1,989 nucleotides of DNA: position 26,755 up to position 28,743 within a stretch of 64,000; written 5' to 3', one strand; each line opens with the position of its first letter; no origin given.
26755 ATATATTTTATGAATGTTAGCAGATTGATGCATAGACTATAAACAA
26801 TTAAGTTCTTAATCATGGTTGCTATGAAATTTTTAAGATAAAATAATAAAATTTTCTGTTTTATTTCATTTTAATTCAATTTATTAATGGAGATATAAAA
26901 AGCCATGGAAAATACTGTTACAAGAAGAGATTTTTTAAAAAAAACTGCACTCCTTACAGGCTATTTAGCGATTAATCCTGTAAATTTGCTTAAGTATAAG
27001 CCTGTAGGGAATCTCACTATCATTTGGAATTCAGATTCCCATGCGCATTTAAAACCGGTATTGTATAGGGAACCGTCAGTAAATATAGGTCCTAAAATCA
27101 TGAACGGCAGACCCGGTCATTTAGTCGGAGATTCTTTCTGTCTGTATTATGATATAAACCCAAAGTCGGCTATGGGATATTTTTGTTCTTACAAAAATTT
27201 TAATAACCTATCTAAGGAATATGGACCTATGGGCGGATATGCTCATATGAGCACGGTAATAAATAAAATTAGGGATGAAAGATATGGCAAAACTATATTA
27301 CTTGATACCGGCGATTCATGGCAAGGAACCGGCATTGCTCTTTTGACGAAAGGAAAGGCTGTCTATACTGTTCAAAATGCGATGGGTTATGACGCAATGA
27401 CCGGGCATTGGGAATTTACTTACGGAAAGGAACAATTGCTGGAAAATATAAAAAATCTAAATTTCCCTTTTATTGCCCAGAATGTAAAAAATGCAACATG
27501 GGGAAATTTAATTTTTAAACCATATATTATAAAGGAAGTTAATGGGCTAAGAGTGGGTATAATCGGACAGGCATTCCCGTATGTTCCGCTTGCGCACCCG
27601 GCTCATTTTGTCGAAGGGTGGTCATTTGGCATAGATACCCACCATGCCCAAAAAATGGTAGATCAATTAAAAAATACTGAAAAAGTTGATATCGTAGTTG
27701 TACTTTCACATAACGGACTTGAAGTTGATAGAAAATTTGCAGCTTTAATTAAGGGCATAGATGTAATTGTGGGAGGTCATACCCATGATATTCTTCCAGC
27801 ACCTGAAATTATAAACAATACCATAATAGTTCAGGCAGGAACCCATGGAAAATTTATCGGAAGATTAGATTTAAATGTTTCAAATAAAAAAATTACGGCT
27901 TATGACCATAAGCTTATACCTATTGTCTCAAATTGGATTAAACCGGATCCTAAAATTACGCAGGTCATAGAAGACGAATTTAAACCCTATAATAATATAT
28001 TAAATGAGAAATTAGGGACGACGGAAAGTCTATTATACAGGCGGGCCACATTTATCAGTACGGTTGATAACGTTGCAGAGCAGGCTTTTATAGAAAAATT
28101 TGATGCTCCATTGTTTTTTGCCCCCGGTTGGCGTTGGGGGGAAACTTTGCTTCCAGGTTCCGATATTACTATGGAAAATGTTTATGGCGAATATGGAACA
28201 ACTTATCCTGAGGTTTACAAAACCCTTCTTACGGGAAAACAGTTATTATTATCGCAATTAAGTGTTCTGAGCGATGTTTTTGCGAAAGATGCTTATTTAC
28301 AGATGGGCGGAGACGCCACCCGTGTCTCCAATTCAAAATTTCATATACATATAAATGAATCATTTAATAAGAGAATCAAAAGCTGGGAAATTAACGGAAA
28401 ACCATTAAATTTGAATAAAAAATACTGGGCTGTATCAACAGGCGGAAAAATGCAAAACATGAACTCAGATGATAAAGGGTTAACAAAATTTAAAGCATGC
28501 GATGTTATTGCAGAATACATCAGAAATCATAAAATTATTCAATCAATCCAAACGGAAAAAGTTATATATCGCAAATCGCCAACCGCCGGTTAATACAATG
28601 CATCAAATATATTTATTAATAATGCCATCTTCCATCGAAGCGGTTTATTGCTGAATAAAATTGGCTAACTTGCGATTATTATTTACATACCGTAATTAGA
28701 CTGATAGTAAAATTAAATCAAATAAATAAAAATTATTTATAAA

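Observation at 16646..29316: Split sox-type sulfur-oxidation locus built around its own MCP / histidine kinase / sigma-54 activator module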

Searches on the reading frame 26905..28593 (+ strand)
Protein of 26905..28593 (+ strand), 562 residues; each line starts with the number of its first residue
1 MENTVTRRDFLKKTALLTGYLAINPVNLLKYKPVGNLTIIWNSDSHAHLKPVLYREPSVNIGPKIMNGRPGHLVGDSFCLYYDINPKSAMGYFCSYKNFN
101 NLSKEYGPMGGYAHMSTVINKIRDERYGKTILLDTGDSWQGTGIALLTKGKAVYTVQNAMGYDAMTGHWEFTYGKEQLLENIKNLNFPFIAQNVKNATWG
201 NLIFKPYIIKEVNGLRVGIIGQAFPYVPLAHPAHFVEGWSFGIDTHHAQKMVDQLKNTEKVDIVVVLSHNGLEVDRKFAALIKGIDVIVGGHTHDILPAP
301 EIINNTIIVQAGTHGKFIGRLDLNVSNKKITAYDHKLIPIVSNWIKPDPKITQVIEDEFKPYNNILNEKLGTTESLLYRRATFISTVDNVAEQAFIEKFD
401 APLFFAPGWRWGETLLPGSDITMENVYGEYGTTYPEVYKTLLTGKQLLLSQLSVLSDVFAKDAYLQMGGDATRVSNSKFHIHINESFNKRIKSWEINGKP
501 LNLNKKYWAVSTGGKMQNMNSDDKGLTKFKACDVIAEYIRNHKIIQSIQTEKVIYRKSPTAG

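Call 5: search_protein_families(library=pfam, proteins=[window:26905-28593:+], max_evalue=0.01)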
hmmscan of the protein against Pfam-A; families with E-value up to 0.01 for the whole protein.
window:26905-28593:+ (562 aa): 3 families
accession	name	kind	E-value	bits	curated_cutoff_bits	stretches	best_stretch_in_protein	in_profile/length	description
PF02872.23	5_nucleotid_C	-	1.8e-06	28.6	23.6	1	389-512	26-143/158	5'-nucleotidase, C-terminal domain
PF09587.15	PGA_cap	-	0.0011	18.9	27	1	208-309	124-245/255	Bacterial capsule synthesis protein PGA_cap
PF00149.33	Metallophos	-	0.0015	19.4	21.5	1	221-294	94-189/191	Calcineurin-like phosphoesterase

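Call 6: search_protein_families(library=ncbifam, proteins=[window:26905-28593:+], max_evalue=0.01)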
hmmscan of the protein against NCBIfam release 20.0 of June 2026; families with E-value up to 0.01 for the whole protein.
window:26905-28593:+ (562 aa): 15 families
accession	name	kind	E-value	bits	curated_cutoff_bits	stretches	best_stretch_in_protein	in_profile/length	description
TIGR04486.1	thiosulf_SoxB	equivalog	2e-191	637.1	550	1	23-553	28-551/556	thiosulfohydrolase SoxB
NF006934.0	PRK09419.1-1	subfamily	4.1e-30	104.2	1646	1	96-390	636-942/1174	multifunctional 2',3'-cyclic-nucleotide 2'-phosphodiesterase/3'-nucleotidase/5'-nucleotidase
NF041198.1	UshA_like_PCGU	equivalog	1.8e-28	99.4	275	1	108-329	45-271/519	UshA-like (seleno)protein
NF007109.1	PRK09558.1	equivalog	5.5e-27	94.7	600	2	103-279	53-229/550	bifunctional UDP-sugar hydrolase/5'-nucleotidase UshA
NF006937.0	PRK09419.1-4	equivalog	2.2e-25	88.3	2554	2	206-379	790-966/1411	multifunctional 2',3'-cyclic-nucleotide 2'-phosphodiesterase/3'-nucleotidase/5'-nucleotidase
TIGR01530.1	nadN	equivalog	8.9e-21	74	436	1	109-299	31-221/550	NAD nucleotidase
NF006935.0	PRK09419.1-2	equivalog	1.1e-20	72.9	2801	2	205-360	810-967/1445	multifunctional 2',3'-cyclic-nucleotide 2'-phosphodiesterase/3'-nucleotidase/5'-nucleotidase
NF006938.0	PRK09420.1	equivalog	8.4e-20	70.7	486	1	105-378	46-365/648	bifunctional 2',3'-cyclic-nucleotide 2'-phosphodiesterase/3'-nucleotidase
TIGR01390.1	CycNucDiestase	equivalog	5.3e-19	68.2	883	1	111-378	30-343/626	2',3'-cyclic-nucleotide 2'-phosphodiesterase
NF040549.1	Nt5e_LPXTG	exception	9.6e-18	63.8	1050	1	111-274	119-288/731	cell surface ecto-5'-nucleotidase Nt5e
NF006936.0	PRK09419.1-3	equivalog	4.7e-14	51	2542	2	184-357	819-999/1212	multifunctional 2',3'-cyclic-nucleotide 2'-phosphodiesterase/3'-nucleotidase/5'-nucleotidase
NF008871.0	PRK11907.1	equivalog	1.2e-12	46.8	1266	1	111-301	143-359/814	bifunctional 2',3'-cyclic-nucleotide 2'-phosphodiesterase/3'-nucleotidase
NF006933.0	PRK09418.1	equivalog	8e-09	34.2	1419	1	111-326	67-317/780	bifunctional 2',3'-cyclic-nucleotide 2'-phosphodiesterase/3'-nucleotidase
TIGR01409.1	TAT_signal_seq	domain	0.0052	17.1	16.7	1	5-23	1-19/29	twin-arginine translocation signal domain-containing protein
NF049981.1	UshA_like_Sel_2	equivalog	0.0073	15.8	140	0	255-328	152-227/262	UshA-like (seleno)protein family 2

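Call 8: find_related_loci(query=window:26905-28593:+, collection=genome_contigs, flank=10000)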
Query window:26905-28593:+ (562 aa) in genome_contigs; peptide patterns used: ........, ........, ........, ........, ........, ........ (x = any residue, [..] = any of these).
194 stretches matched a pattern; 169 encode a relative of the query (tblastn E <= 1e-3); the best 80 are kept; 80 distinct loci.
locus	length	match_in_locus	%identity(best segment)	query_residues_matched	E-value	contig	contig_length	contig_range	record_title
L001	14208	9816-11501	99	1-562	0e+0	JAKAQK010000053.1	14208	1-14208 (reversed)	MAG: bacterium isolate YF2.bin53 NODE_4278_length_14208_cov_2.914566, whole genome shotgun sequence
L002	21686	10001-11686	96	1-562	0e+0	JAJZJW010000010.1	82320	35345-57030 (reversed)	MAG: bacterium isolate LSA5.bin79 NODE_287_length_82320_cov_9.632122, whole genome shotgun sequence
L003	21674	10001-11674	84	5-562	0e+0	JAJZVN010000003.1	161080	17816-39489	MAG: bacterium isolate SKS5.bin53 NODE_95_length_161080_cov_6.474281, whole genome shotgun sequence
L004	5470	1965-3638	84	5-562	0e+0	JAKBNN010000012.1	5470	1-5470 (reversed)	MAG: bacterium isolate LL2.bin47 NODE_25159_length_5470_cov_1.94759, whole genome shotgun sequence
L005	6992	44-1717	82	5-562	0e+0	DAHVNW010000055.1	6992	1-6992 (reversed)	MAG TPA_asm: bacterium isolate clean576 NODE_55_length_6992_cov_7.099884, whole genome shotgun sequence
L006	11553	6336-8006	82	5-562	0e+0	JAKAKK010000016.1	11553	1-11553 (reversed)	MAG: bacterium isolate WY4.bin64 NODE_7049_length_11553_cov_11.937949, whole genome shotgun sequence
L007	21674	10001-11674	83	5-562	0e+0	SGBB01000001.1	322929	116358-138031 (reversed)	MAG: Candidatus Acididesulfobacter diazotrophicus isolate AP1 contig001, whole genome shotgun sequence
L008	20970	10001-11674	82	5-562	0e+0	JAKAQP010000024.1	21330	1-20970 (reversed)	MAG: bacterium isolate YF2.bin80 NODE_2255_length_21330_cov_19.010753, whole genome shotgun sequence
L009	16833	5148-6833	78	1-562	0e+0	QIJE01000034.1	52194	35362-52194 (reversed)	MAG: bacterium isolate SZUA-79 Ga0063293_10000248, whole genome shotgun sequence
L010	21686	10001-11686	78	1-562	0e+0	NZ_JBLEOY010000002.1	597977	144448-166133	Candidatus Acidulodesulfobacterium sp. H_13 NODE_4_length_597977_cov_341.020637, whole genome shotgun sequence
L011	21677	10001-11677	78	5-562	0e+0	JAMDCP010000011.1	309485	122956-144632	MAG: Deltaproteobacteria bacterium isolate FK_Sedi_B_Bin.167 NODE_10_length_309485_cov_471.253, whole genome shotgun seq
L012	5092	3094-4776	76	3-562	0e+0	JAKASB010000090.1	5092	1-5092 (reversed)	MAG: bacterium isolate YP1.bin11 NODE_13585_length_5092_cov_63.113394, whole genome shotgun sequence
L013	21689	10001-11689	73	1-562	0e+0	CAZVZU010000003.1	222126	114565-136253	MAG TPA_asm: uncultured Actinomycetes bacterium isolate SRP128015_co4_17 genome assembly, contig: NODE_11_length_222126_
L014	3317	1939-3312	78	5-462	0e+0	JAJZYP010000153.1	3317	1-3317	MAG: bacterium isolate TL1-5.bin36 NODE_35968_length_3317_cov_4.374295, whole genome shotgun sequence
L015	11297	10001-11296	81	5-436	0e+0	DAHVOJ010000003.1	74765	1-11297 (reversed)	MAG TPA_asm: bacterium isolate clean584 NODE_3_length_74765_cov_13.381922, whole genome shotgun sequence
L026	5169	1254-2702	32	36-557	9e-84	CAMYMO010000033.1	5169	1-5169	MAG: uncultured Ectothiorhodospiraceae bacterium isolate ES_Gamma_063 genome assembly, contig: NODE_11646_length_5169_co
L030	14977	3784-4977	37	36-464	1e-80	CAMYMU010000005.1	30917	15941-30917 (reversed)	MAG: uncultured Ectothiorhodospiraceae bacterium isolate ES_Gamma_071 genome assembly, contig: scaffold_1060, whole geno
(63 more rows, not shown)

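Call 71: search_protein_families(library=pfam, proteins=[L010:4093-5724:+], max_evalue=10)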
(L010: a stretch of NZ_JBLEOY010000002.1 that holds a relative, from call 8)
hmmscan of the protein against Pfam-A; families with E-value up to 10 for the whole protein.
L010:4093-5724:+ (544 aa): 2 families
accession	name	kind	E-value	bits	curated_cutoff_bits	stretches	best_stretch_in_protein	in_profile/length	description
PF13372.12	Alginate_exp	-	0.091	12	25.2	1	472-522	339-389/395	Alginate export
PF25480.1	DUF7904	-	0.13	12.5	30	1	492-533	31-72/100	Domain of unknown function (DUF7904)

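Call 83: search_protein_families(library=pfam, proteins=[L010:5824-6480:+, L013:5442-6020:+, L008:1786-2400:+, L008:5900-6536:-], max_evalue=10)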
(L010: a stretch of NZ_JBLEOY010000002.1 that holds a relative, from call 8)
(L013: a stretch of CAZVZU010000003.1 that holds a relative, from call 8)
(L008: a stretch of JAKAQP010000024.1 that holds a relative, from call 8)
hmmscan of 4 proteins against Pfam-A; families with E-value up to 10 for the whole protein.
L010:5824-6480:+ (219 aa): 1 family
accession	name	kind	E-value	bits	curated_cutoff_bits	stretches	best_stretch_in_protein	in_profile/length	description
PF22942.1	DUF7025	-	0.084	13.6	27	1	145-181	45-81/100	Domain of unknown function (DUF7025)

L013:5442-6020:+ (193 aa): 0 families

L008:1786-2400:+ (205 aa): 0 families

L008:5900-6536:- (212 aa): 2 families
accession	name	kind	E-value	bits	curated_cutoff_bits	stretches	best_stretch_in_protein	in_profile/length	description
PF08720.15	Hema_stalk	-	0.12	12.6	26.9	1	31-112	21-98/175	Influenza C hemagglutinin stalk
PF11488.14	Lge1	-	0.45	11.2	25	1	61-98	3-39/71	Transcriptional regulatory protein LGE1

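Call 86: search_protein_families(library=ncbifam, proteins=[L026:1173-2867:+, L030:3610-5238:+, L010:10001-11686:+, L008:12317-13126:+], max_evalue=0.00001)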
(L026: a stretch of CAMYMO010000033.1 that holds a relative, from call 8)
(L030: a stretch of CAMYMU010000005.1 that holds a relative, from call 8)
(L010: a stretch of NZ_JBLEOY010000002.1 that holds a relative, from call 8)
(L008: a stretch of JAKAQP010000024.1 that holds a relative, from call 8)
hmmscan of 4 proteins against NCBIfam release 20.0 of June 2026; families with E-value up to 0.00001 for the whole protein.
L026:1173-2867:+ (565 aa): 13 families
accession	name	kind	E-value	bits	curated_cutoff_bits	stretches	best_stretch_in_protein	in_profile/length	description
TIGR04486.1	thiosulf_SoxB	equivalog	3.2e-111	372.3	550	1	53-478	103-519/556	thiosulfohydrolase SoxB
NF006934.0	PRK09419.1-1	subfamily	5.6e-48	163.3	1646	2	22-291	46-302/1174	multifunctional 2',3'-cyclic-nucleotide 2'-phosphodiesterase/3'-nucleotidase/5'-nucleotidase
NF007109.1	PRK09558.1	equivalog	9.1e-35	120.4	600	1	22-508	29-542/550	bifunctional UDP-sugar hydrolase/5'-nucleotidase UshA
NF006937.0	PRK09419.1-4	equivalog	3.2e-32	110.9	2554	2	162-447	786-1073/1411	multifunctional 2',3'-cyclic-nucleotide 2'-phosphodiesterase/3'-nucleotidase/5'-nucleotidase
NF041198.1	UshA_like_PCGU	equivalog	4.9e-28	98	275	1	9-293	3-273/519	UshA-like (seleno)protein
NF006935.0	PRK09419.1-2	equivalog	1.4e-26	92.5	2801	2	163-460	808-1108/1445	multifunctional 2',3'-cyclic-nucleotide 2'-phosphodiesterase/3'-nucleotidase/5'-nucleotidase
TIGR01530.1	nadN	equivalog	9e-24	83.9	436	1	29-254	1-219/550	NAD nucleotidase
NF040549.1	Nt5e_LPXTG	exception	2.2e-20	72.5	1050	1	23-151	93-202/731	cell surface ecto-5'-nucleotidase Nt5e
NF006936.0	PRK09419.1-3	equivalog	6e-18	63.9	2542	1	25-418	700-1102/1212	multifunctional 2',3'-cyclic-nucleotide 2'-phosphodiesterase/3'-nucleotidase/5'-nucleotidase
NF006938.0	PRK09420.1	equivalog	1.1e-15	57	486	1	17-291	13-306/648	bifunctional 2',3'-cyclic-nucleotide 2'-phosphodiesterase/3'-nucleotidase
TIGR01390.1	CycNucDiestase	equivalog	1.5e-14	53.5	883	1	28-290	2-283/626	2',3'-cyclic-nucleotide 2'-phosphodiesterase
NF008871.0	PRK11907.1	equivalog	1.5e-10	39.9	1266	1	23-158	110-243/814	bifunctional 2',3'-cyclic-nucleotide 2'-phosphodiesterase/3'-nucleotidase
NF006933.0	PRK09418.1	equivalog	2.3e-06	26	1419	0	106-168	120-184/780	bifunctional 2',3'-cyclic-nucleotide 2'-phosphodiesterase/3'-nucleotidase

L030:3610-5238:+ (543 aa): 13 families
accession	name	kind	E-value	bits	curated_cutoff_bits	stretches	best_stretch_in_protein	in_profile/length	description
TIGR04486.1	thiosulf_SoxB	equivalog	1.2e-97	327.5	550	1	84-456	103-469/556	thiosulfohydrolase SoxB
NF006934.0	PRK09419.1-1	subfamily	4.8e-38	130.5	1646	2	174-449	727-1007/1174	multifunctional 2',3'-cyclic-nucleotide 2'-phosphodiesterase/3'-nucleotidase/5'-nucleotidase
NF007109.1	PRK09558.1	equivalog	6.9e-33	114.2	600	1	38-445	11-452/550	bifunctional UDP-sugar hydrolase/5'-nucleotidase UshA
NF006937.0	PRK09419.1-4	equivalog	1.9e-32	111.7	2554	2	194-451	787-1052/1411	multifunctional 2',3'-cyclic-nucleotide 2'-phosphodiesterase/3'-nucleotidase/5'-nucleotidase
TIGR01530.1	nadN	equivalog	2.6e-27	95.6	436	1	60-285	1-219/550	NAD nucleotidase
NF041198.1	UshA_like_PCGU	equivalog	4.3e-24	85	275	1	38-329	2-279/519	UshA-like (seleno)protein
NF006935.0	PRK09419.1-2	equivalog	1.1e-23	83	2801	2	194-450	808-1072/1445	multifunctional 2',3'-cyclic-nucleotide 2'-phosphodiesterase/3'-nucleotidase/5'-nucleotidase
NF040549.1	Nt5e_LPXTG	exception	5.6e-21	74.5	1050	1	52-183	91-203/731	cell surface ecto-5'-nucleotidase Nt5e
NF006936.0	PRK09419.1-3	equivalog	1.2e-16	59.6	2542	1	90-448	726-1101/1212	multifunctional 2',3'-cyclic-nucleotide 2'-phosphodiesterase/3'-nucleotidase/5'-nucleotidase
NF006938.0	PRK09420.1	equivalog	3.4e-16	58.8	486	1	51-323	16-307/648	bifunctional 2',3'-cyclic-nucleotide 2'-phosphodiesterase/3'-nucleotidase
TIGR01390.1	CycNucDiestase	equivalog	1.6e-14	53.3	883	1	58-322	1-284/626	2',3'-cyclic-nucleotide 2'-phosphodiesterase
NF008871.0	PRK11907.1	equivalog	6.1e-10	37.8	1266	1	51-190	107-244/814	bifunctional 2',3'-cyclic-nucleotide 2'-phosphodiesterase/3'-nucleotidase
NF006933.0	PRK09418.1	equivalog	2.8e-07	29.1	1419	1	42-259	20-255/780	bifunctional 2',3'-cyclic-nucleotide 2'-phosphodiesterase/3'-nucleotidase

L010:10001-11686:+ (562 aa): 13 families
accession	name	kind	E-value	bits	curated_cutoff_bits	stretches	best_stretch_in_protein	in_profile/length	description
TIGR04486.1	thiosulf_SoxB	equivalog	2.7e-185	616.9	550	1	7-553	2-551/556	thiosulfohydrolase SoxB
NF041198.1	UshA_like_PCGU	equivalog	7.9e-30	103.9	275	1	109-329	46-272/519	UshA-like (seleno)protein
NF006934.0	PRK09419.1-1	subfamily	2.7e-29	101.5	1646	1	107-389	647-941/1174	multifunctional 2',3'-cyclic-nucleotide 2'-phosphodiesterase/3'-nucleotidase/5'-nucleotidase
NF006937.0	PRK09419.1-4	equivalog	1.6e-26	92.1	2554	2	205-376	789-963/1411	multifunctional 2',3'-cyclic-nucleotide 2'-phosphodiesterase/3'-nucleotidase/5'-nucleotidase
NF006935.0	PRK09419.1-2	equivalog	8.1e-24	83.3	2801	1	205-360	810-968/1445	multifunctional 2',3'-cyclic-nucleotide 2'-phosphodiesterase/3'-nucleotidase/5'-nucleotidase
NF007109.1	PRK09558.1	equivalog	1.2e-22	80.4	600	1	106-349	56-330/550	bifunctional UDP-sugar hydrolase/5'-nucleotidase UshA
NF006938.0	PRK09420.1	equivalog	4.7e-19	68.2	486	1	109-379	50-366/648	bifunctional 2',3'-cyclic-nucleotide 2'-phosphodiesterase/3'-nucleotidase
TIGR01530.1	nadN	equivalog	1e-18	67.2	436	1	108-297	30-219/550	NAD nucleotidase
NF040549.1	Nt5e_LPXTG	exception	3.3e-17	62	1050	1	111-364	119-389/731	cell surface ecto-5'-nucleotidase Nt5e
TIGR01390.1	CycNucDiestase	equivalog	1e-16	60.6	883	1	111-321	30-277/626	2',3'-cyclic-nucleotide 2'-phosphodiesterase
NF006936.0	PRK09419.1-3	equivalog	2.1e-12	45.5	2542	1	183-357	818-999/1212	multifunctional 2',3'-cyclic-nucleotide 2'-phosphodiesterase/3'-nucleotidase/5'-nucleotidase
NF008871.0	PRK11907.1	equivalog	2.6e-09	35.8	1266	1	111-301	143-359/814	bifunctional 2',3'-cyclic-nucleotide 2'-phosphodiesterase/3'-nucleotidase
NF006933.0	PRK09418.1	equivalog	3e-06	25.7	1419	1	156-327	125-318/780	bifunctional 2',3'-cyclic-nucleotide 2'-phosphodiesterase/3'-nucleotidase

L008:12317-13126:+ (270 aa): 1 family
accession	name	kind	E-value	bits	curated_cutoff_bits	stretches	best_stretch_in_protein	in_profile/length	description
TIGR04484.1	thiosulf_SoxA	equivalog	1.4e-40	138.8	110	2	84-268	33-207/212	sulfur oxidation c-type cytochrome SoxA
